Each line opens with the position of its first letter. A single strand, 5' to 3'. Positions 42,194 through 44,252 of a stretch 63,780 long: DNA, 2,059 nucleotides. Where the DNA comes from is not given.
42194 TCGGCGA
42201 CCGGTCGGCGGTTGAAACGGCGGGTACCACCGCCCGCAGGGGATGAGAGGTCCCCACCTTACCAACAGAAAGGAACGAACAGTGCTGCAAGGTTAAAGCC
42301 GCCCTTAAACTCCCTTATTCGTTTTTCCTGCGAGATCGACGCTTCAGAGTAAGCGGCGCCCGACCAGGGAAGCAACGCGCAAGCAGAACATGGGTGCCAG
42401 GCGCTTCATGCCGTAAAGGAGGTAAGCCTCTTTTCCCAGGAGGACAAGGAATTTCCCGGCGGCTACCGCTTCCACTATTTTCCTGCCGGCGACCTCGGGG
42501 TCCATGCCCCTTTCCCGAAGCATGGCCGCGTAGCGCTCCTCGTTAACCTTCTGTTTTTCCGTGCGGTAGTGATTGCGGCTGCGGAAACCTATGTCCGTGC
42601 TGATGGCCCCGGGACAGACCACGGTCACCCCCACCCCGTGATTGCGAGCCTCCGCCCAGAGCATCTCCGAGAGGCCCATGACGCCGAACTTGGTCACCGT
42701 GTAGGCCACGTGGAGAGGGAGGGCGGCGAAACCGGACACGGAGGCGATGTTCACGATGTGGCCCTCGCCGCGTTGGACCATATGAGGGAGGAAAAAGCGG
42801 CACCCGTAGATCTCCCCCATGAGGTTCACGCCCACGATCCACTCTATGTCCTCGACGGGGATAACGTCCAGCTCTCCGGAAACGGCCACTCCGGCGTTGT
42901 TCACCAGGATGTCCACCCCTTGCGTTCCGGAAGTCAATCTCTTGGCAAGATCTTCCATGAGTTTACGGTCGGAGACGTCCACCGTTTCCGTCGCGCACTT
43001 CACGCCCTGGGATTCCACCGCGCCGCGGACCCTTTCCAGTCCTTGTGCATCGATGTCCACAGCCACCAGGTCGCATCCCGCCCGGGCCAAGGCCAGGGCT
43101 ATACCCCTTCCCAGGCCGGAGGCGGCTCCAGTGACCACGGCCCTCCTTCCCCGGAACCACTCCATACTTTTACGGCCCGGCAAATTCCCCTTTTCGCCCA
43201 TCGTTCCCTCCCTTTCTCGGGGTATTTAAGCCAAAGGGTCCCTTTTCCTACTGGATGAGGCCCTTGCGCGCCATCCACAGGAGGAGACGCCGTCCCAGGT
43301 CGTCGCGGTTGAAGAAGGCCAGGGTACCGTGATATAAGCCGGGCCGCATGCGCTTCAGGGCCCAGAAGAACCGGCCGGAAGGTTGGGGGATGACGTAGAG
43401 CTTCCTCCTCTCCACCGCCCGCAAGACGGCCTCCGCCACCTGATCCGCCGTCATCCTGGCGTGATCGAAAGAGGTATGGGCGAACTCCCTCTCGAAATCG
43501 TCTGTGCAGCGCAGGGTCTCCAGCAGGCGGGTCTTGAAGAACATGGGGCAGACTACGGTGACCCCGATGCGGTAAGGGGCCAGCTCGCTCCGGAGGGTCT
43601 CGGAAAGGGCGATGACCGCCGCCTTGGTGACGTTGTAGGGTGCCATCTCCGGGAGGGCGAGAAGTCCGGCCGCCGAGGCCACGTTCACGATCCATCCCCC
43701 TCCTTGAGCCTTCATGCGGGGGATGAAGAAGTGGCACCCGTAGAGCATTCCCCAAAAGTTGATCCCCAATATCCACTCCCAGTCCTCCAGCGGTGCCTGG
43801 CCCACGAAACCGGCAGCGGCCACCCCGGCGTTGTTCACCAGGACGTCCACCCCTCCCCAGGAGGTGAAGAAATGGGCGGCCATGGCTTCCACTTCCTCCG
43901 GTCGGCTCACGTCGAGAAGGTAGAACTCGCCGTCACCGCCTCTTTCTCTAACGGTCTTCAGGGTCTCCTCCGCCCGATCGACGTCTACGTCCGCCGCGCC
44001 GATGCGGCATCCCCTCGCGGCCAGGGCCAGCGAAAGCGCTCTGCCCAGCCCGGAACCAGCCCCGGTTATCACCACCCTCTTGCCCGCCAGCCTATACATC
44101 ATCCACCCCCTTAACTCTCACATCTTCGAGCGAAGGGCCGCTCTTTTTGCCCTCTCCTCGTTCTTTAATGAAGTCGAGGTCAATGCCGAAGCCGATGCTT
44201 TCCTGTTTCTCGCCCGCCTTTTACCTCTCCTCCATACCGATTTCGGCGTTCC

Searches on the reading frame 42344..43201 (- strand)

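Call 24: search_protein_families(library=pfam, proteins=[window:42344-43201:-], max_evalue=0.001)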
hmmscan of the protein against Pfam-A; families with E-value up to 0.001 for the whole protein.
window:42344-43201:- (285 aa): 3 families
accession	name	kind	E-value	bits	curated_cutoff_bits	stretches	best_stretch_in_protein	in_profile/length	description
PF00106.31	adh_short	-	9.7e-47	159.4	26.6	1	21-206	3-188/195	short chain dehydrogenase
PF13561.12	adh_short_C2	-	4.2e-34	118.6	27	1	25-213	1-188/236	Enoyl-(Acyl carrier protein) reductase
PF08659.16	KR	-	1.5e-05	25.5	22.6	1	22-168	4-150/180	KR domain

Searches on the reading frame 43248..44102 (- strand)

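Call 24: search_protein_families(library=pfam, proteins=[window:43248-44102:-], max_evalue=0.001)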
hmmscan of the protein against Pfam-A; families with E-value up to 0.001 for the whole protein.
window:43248-44102:- (284 aa): 3 families
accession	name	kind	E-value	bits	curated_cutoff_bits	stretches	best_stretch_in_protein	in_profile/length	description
PF00106.31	adh_short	-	1e-47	162.6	26.6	1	8-198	1-191/195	short chain dehydrogenase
PF13561.12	adh_short_C2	-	3.7e-39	135.1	27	1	14-227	1-214/236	Enoyl-(Acyl carrier protein) reductase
PF08659.16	KR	-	1.1e-07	32.5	22.6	1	10-173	3-166/180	KR domain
